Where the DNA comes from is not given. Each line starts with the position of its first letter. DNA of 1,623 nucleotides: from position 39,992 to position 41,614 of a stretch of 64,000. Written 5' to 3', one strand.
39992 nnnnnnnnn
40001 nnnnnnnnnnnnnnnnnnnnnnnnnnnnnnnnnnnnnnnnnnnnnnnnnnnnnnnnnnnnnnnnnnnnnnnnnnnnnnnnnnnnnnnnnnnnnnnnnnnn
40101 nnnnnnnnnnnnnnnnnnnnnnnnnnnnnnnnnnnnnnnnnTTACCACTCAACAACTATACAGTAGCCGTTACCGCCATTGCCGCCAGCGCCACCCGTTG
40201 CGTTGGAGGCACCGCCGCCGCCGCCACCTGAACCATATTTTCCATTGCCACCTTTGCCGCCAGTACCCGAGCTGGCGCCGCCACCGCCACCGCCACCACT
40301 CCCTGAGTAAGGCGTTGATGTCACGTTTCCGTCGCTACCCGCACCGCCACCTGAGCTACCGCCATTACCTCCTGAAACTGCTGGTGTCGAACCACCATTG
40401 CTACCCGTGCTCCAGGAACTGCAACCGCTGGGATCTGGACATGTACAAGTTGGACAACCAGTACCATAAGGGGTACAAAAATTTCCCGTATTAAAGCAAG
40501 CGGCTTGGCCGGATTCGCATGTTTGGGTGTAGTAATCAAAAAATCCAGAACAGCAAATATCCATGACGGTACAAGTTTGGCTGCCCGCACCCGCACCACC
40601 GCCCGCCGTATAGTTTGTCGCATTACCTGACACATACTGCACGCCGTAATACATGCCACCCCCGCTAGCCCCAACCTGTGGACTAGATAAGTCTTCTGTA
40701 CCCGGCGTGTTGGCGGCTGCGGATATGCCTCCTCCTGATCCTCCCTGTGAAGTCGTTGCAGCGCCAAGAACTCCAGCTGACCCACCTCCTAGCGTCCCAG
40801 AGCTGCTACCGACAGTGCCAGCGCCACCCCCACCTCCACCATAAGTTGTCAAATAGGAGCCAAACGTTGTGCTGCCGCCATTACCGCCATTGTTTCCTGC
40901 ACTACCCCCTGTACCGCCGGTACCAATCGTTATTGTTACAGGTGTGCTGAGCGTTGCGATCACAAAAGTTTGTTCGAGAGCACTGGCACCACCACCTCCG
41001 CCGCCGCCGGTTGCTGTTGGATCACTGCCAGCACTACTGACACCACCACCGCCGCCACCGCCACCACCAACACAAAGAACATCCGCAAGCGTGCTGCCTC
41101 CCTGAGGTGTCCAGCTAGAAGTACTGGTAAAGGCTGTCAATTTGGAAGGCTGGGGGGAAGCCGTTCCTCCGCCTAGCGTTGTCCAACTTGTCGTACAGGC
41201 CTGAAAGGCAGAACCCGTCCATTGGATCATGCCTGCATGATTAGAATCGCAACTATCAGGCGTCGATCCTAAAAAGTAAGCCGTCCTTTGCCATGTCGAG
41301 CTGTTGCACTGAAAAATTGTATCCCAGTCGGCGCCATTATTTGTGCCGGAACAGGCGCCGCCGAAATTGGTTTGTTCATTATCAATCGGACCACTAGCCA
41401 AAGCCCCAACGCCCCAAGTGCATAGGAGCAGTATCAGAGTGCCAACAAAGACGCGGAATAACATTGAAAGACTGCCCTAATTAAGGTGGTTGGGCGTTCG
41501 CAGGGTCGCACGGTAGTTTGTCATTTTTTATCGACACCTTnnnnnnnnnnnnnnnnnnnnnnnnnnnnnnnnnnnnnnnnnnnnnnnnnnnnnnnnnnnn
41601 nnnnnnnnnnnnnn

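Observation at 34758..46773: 12-kb accessory locus between tRNA-Trp and tRNA-Gly: candidate undescribed extracytoplasmic protein-modification or matrix system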

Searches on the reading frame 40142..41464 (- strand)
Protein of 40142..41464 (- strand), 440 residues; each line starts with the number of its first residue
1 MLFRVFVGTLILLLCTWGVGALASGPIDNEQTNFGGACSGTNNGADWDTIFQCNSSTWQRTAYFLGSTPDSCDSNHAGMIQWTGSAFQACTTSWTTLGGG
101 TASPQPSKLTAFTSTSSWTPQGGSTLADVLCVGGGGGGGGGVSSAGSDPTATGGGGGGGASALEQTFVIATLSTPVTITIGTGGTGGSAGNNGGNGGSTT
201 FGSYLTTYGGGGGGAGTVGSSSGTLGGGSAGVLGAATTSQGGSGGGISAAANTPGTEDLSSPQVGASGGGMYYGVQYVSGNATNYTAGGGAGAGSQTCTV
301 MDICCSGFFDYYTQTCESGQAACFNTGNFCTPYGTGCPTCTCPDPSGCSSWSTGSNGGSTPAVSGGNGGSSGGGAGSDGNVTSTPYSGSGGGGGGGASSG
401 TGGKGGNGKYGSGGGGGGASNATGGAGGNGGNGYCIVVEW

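Call 5: search_protein_families(library=pfam, proteins=[window:40142-41464:-], max_evalue=0.1)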
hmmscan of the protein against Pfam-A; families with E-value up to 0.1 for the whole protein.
window:40142-41464:- (440 aa): 1 family
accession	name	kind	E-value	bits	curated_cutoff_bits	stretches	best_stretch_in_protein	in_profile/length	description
PF21722.4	Gly_rich_2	-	5.3e-11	43.4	24.3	1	113-293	3-178/226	Glycine-rich domain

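Call 6: search_protein_families(library=ncbifam, proteins=[window:40142-41464:-], max_evalue=0.1)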
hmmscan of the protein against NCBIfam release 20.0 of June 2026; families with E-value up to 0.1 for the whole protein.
window:40142-41464:- (440 aa): 0 families

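Call 71: search_solved_structures(query=A2, max_evalue=10, show_alignments=2)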
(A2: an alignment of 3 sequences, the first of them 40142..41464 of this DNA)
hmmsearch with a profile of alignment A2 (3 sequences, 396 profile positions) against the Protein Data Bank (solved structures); distinct sequences matched with E-value up to 10: 6.
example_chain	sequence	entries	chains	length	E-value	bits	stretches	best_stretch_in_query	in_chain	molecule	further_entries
8yrs_A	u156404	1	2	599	0.086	15.4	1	124-161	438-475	ATP-dependent DNA helicase Q1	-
4lad_B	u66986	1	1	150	0.33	13.5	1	342-385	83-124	E3 ubiquitin-protein ligase AMFR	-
9m70_B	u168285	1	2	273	1.3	11.6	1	155-194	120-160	Acetyl-coenzyme A carboxylase carboxyl transferase subunit alpha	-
2f9i_A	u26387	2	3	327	1.7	11.2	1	151-195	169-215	acetyl-coenzyme A carboxylase carboxyl transferase subunit alpha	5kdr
9bgy_A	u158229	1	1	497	2.8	10.4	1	218-388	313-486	Aspartate transporter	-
6hyg_A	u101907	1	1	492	4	9.9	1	290-375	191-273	IgHG1 and IgHG4 hybrid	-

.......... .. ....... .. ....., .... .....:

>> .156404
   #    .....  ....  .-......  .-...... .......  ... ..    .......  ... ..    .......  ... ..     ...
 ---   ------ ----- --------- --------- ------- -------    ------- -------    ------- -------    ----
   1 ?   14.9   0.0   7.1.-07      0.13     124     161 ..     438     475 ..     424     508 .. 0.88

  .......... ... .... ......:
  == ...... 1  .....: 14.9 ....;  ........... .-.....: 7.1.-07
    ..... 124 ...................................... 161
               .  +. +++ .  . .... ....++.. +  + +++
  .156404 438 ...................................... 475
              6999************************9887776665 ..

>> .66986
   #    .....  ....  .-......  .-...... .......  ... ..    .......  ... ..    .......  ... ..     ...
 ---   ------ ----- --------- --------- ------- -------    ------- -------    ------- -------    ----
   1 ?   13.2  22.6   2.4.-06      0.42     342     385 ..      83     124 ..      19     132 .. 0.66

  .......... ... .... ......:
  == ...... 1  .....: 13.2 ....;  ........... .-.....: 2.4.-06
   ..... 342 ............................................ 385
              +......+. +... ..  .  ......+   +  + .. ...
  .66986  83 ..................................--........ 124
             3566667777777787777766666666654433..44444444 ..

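Call 72: search_protein_families(library=phrogs, proteins=[window:40142-41464:-], max_evalue=0.01)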
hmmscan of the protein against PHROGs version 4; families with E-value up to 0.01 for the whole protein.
window:40142-41464:- (440 aa): 2 families
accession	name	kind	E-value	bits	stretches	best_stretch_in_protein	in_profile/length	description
phrog_863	-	tail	1.5e-17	64.8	1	85-294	374-580/690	tail fiber assembly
phrog_6202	-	tail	2.3e-05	24.8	1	91-245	426-575/636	tail fiber protein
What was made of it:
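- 40142..41464 (-): Gly-rich paralogue 1. Signal peptide, four-Cys N-terminal module, Gly_rich_2 tail-fibre-type domain with a Cys-rich insertion, and a C-terminal CxVxEW. Pfam PF21722, 5e-11 (call 5). phrog_863 1.5e-17 and phrog_6202 (call 72).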

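Call 75: find_related_loci(query=A2, collection=viral_contigs, flank=6000)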
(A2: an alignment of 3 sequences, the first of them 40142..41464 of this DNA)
Query A2 (440 aa) in viral_contigs; peptide patterns used: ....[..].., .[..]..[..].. (x = any residue, [..] = any of these).
144 stretches matched a pattern, but none encodes a relative of the query by tblastn (E <= 1e-3).
